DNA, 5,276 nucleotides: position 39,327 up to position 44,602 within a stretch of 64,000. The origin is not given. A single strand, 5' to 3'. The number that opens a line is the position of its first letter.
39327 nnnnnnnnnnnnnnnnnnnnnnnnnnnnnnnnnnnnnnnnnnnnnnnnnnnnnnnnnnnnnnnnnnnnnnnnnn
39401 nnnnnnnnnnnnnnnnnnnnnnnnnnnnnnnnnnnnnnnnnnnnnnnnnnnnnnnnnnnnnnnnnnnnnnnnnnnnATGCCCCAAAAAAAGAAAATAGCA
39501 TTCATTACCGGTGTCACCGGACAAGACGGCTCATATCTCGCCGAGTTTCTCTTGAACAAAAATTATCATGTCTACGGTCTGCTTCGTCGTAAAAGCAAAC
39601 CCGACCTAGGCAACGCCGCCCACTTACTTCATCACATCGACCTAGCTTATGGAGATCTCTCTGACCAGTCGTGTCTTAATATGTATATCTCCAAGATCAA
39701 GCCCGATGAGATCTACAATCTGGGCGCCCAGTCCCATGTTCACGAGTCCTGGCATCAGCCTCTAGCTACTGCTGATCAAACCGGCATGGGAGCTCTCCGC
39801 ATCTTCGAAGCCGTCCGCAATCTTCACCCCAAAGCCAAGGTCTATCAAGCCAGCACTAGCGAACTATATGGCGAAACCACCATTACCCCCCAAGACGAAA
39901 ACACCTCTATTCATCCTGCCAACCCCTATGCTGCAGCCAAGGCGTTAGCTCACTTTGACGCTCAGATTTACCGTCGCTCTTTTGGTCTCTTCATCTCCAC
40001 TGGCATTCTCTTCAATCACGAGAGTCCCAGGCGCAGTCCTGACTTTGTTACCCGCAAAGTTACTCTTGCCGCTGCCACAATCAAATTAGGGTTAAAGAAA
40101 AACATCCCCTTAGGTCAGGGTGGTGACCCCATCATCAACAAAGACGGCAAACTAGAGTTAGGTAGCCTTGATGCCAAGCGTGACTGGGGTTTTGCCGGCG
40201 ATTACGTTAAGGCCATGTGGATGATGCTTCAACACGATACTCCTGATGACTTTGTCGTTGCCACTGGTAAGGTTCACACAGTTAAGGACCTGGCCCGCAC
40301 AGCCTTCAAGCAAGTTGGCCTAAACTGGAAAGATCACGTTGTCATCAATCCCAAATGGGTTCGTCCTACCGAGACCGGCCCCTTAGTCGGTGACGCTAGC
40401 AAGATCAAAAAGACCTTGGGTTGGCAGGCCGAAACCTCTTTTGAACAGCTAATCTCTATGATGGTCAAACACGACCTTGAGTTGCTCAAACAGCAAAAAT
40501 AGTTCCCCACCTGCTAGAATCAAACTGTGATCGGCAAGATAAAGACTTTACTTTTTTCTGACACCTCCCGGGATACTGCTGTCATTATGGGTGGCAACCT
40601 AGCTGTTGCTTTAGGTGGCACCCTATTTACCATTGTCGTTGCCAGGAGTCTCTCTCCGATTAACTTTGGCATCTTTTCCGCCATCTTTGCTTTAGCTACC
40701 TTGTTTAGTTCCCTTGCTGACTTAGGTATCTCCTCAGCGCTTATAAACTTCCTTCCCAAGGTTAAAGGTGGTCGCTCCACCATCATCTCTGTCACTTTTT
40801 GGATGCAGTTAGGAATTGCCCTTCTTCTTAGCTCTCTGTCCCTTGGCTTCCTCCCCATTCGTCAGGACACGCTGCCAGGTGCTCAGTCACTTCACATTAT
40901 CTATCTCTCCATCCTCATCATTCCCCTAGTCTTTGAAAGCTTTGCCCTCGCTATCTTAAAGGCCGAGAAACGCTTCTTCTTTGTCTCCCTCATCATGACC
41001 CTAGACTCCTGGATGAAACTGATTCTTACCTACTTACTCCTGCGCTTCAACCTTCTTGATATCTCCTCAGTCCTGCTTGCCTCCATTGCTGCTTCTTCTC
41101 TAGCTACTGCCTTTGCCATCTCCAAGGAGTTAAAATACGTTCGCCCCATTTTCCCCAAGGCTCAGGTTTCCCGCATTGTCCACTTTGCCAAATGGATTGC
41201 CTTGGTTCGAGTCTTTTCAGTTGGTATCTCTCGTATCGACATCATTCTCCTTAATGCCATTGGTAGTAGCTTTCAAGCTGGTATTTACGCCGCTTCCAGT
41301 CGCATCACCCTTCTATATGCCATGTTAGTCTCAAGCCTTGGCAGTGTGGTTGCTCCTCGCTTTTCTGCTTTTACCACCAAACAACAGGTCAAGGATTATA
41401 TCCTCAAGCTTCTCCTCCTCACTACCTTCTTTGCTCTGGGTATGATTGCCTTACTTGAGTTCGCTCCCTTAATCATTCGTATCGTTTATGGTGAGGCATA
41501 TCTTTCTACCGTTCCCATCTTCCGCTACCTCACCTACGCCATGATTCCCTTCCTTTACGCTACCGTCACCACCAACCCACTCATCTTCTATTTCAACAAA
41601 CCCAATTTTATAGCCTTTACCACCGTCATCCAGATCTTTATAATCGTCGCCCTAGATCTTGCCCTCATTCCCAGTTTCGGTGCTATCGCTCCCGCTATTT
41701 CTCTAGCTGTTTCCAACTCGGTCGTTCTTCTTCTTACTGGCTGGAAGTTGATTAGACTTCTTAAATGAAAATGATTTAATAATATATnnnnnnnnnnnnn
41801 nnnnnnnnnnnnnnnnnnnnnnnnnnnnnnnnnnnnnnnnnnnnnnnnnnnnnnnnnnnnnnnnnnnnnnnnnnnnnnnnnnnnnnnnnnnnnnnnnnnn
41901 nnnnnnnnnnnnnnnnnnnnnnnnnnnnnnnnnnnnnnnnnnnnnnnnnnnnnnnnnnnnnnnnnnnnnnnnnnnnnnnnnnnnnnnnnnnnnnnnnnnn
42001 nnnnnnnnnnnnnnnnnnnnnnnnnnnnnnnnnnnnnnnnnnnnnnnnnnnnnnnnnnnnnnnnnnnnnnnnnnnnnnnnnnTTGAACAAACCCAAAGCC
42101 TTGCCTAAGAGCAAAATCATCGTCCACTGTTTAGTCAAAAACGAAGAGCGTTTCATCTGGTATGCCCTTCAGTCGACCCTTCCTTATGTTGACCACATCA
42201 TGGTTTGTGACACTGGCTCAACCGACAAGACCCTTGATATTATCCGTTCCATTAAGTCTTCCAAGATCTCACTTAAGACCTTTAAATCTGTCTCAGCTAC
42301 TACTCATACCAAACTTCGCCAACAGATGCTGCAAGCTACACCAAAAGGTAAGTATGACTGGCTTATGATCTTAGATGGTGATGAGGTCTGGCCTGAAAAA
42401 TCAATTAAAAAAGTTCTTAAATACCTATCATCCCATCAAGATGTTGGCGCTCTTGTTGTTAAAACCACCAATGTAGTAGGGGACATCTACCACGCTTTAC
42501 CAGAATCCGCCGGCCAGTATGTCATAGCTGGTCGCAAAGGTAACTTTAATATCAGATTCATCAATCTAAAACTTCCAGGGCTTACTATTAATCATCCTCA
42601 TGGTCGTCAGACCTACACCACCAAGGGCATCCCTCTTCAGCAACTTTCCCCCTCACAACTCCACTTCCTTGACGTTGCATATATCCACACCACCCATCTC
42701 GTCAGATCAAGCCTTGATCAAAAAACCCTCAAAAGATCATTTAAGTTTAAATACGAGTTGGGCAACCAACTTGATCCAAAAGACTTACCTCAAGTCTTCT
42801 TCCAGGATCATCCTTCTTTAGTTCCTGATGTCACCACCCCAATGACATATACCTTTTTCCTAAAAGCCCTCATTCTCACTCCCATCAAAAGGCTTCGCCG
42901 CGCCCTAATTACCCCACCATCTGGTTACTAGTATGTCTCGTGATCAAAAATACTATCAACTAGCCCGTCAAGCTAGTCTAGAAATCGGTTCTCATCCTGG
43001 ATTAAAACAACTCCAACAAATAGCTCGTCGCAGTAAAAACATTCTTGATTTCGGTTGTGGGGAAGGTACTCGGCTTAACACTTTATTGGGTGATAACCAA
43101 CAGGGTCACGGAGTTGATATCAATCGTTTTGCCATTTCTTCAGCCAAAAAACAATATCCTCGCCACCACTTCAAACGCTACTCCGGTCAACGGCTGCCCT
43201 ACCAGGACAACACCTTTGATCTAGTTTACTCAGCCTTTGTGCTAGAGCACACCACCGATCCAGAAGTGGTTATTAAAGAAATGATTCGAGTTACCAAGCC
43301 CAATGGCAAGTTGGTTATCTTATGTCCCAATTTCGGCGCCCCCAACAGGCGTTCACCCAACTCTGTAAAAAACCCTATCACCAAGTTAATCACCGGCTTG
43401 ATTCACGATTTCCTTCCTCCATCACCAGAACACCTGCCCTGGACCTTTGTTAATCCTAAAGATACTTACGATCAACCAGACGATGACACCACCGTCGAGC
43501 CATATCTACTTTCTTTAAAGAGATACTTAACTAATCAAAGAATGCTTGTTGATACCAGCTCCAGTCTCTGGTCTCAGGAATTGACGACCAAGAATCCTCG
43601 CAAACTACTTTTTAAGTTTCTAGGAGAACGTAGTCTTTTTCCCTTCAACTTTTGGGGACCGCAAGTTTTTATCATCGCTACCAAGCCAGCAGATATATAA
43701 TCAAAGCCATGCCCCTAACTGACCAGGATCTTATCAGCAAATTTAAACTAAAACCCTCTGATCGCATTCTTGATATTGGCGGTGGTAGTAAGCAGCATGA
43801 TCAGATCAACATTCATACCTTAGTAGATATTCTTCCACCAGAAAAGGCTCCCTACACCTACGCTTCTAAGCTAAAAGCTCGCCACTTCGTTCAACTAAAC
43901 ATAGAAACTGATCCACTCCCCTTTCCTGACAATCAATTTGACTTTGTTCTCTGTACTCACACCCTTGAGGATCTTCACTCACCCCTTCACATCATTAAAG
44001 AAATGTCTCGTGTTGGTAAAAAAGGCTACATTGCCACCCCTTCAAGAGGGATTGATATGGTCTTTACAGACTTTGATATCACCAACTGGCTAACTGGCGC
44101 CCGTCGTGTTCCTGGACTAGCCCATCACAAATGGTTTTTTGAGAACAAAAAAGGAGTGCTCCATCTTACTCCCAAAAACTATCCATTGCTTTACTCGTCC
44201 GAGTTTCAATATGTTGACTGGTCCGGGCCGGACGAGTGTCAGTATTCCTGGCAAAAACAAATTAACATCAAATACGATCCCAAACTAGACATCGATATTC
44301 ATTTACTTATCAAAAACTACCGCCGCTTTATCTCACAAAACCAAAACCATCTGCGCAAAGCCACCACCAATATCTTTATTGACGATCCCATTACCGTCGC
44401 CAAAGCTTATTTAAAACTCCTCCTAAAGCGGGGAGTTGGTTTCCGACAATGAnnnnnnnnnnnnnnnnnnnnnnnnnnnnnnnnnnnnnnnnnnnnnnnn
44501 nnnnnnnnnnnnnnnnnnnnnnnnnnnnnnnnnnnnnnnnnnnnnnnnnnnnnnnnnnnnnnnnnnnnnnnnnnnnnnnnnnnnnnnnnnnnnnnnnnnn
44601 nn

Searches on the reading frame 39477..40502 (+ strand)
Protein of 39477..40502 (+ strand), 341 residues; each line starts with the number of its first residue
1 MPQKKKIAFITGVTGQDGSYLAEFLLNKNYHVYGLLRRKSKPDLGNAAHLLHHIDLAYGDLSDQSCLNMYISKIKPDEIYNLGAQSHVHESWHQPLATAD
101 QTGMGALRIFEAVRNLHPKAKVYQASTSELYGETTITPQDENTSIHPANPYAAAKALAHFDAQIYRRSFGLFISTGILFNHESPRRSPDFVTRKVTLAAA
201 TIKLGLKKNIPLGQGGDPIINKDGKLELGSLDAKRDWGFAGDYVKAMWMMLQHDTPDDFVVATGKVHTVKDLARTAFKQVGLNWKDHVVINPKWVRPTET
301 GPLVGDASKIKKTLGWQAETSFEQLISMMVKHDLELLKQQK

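Call 19: search_protein_families(library=pfam, proteins=[window:39477-40502:+], max_evalue=0.001)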
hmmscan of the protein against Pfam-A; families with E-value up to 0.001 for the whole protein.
window:39477-40502:+ (341 aa): 3 families
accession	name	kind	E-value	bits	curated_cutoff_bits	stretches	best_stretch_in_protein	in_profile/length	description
PF16363.11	GDP_Man_Dehyd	-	6.4e-115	384.6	27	2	9-215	1-217/332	GDP-mannose 4,6 dehydratase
PF01370.27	Epimerase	-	4.2e-59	200.3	20.9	1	9-262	2-240/240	NAD dependent epimerase/dehydratase family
PF04321.23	RmlD_sub_bind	-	2.3e-05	24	27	1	9-157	4-131/287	RmlD substrate binding domain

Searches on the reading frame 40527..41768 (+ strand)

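Call 19: search_protein_families(library=pfam, proteins=[window:40527-41768:+], max_evalue=0.001)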
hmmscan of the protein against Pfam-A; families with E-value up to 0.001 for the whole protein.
window:40527-41768:+ (413 aa): 2 families
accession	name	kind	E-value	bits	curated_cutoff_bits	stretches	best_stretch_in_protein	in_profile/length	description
PF13440.11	Polysacc_synt_3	-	4.9e-19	69.1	23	1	37-330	1-293/293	Polysaccharide biosynthesis protein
PF01943.22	Polysacc_synt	-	8.9e-17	61.8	28.2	1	15-281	3-272/274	Polysaccharide biosynthesis protein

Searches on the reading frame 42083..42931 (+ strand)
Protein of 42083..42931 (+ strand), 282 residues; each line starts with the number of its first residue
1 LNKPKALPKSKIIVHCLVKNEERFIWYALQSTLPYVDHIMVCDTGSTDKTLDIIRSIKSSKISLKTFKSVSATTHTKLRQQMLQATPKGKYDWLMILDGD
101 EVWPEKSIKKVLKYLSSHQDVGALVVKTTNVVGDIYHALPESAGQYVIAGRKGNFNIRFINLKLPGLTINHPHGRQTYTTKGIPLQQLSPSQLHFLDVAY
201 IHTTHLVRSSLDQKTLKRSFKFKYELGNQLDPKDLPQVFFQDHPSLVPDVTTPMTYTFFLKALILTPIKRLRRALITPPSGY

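Call 87: search_protein_families(library=pfam, proteins=[window:42083-42931:+], max_evalue=0.0001)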
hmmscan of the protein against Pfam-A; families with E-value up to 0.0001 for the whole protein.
window:42083-42931:+ (282 aa): 3 families
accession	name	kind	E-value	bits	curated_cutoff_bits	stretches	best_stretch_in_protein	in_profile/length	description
PF00535.33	Glycos_transf_2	-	2.5e-11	44.2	23.3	1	18-140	6-130/168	Glycosyl transferase family 2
PF13704.12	Glyco_tranf_2_4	-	2.3e-08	34.8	27.5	1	19-101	1-82/98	Glycosyl transferase family 2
PF13641.12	Glyco_tranf_2_3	-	1.6e-06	28.7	27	1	37-124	32-119/230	Glycosyltransferase like family 2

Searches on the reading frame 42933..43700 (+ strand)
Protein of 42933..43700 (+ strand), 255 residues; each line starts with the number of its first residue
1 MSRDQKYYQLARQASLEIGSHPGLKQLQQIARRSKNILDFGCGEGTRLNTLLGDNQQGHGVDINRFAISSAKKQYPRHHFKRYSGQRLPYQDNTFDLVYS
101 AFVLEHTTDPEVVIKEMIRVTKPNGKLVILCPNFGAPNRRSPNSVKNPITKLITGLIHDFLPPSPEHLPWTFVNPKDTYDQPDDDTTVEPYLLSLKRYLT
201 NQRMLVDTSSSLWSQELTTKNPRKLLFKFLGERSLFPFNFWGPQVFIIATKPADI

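Call 87: search_protein_families(library=pfam, proteins=[window:42933-43700:+], max_evalue=0.0001)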
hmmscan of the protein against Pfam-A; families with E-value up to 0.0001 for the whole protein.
window:42933-43700:+ (255 aa): 8 families
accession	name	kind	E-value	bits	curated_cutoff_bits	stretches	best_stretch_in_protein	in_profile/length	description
PF08241.18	Methyltransf_11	-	2e-20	73.7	21.2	1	38-129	1-95/95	Methyltransferase domain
PF13847.12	Methyltransf_31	-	4.8e-18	65.7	27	1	34-133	4-113/145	Methyltransferase domain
PF13649.12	Methyltransf_25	-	6e-17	62.6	27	1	37-125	1-97/97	Methyltransferase domain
PF13489.12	Methyltransf_23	-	1.4e-14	54.6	27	1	26-133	15-120/164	Methyltransferase domain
PF08242.18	Methyltransf_12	-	2.1e-14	54.4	30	1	38-127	1-98/98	Methyltransferase domain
PF07021.18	MetW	-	1.5e-10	41.5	21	1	25-140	5-118/193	Methionine biosynthesis protein MetW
PF01209.24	Ubie_methyltran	-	2.8e-10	40.4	20.1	1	31-130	45-152/233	ubiE/COQ5 methyltransferase family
PF05175.20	MTS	-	7.3e-06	26.2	23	1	15-98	15-102/170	Methyltransferase small domain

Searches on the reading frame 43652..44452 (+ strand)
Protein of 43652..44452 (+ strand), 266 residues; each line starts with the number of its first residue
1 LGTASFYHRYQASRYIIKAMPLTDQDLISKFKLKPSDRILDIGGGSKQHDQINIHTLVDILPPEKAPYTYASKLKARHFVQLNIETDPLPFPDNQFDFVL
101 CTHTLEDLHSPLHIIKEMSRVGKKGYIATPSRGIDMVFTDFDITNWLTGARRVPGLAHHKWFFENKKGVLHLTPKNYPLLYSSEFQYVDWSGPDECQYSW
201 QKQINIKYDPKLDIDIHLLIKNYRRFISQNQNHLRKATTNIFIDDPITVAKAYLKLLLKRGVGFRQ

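Call 88: search_protein_families(library=pfam, proteins=[window:43652-44452:+], max_evalue=0.0001)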
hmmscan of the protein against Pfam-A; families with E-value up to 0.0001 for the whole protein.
window:43652-44452:+ (266 aa): 4 families
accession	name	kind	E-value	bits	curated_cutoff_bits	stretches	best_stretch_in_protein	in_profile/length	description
PF08241.18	Methyltransf_11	-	6.8e-10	39.9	21.2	1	71-125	34-90/95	Methyltransferase domain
PF07021.18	MetW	-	1.1e-07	32.1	21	1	33-133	11-113/193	Methionine biosynthesis protein MetW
PF13489.12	Methyltransf_23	-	3.9e-06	27.1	27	1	26-127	11-114/164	Methyltransferase domain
PF13847.12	Methyltransf_31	-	8.6e-05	22.7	27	0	74-126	53-105/145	Methyltransferase domain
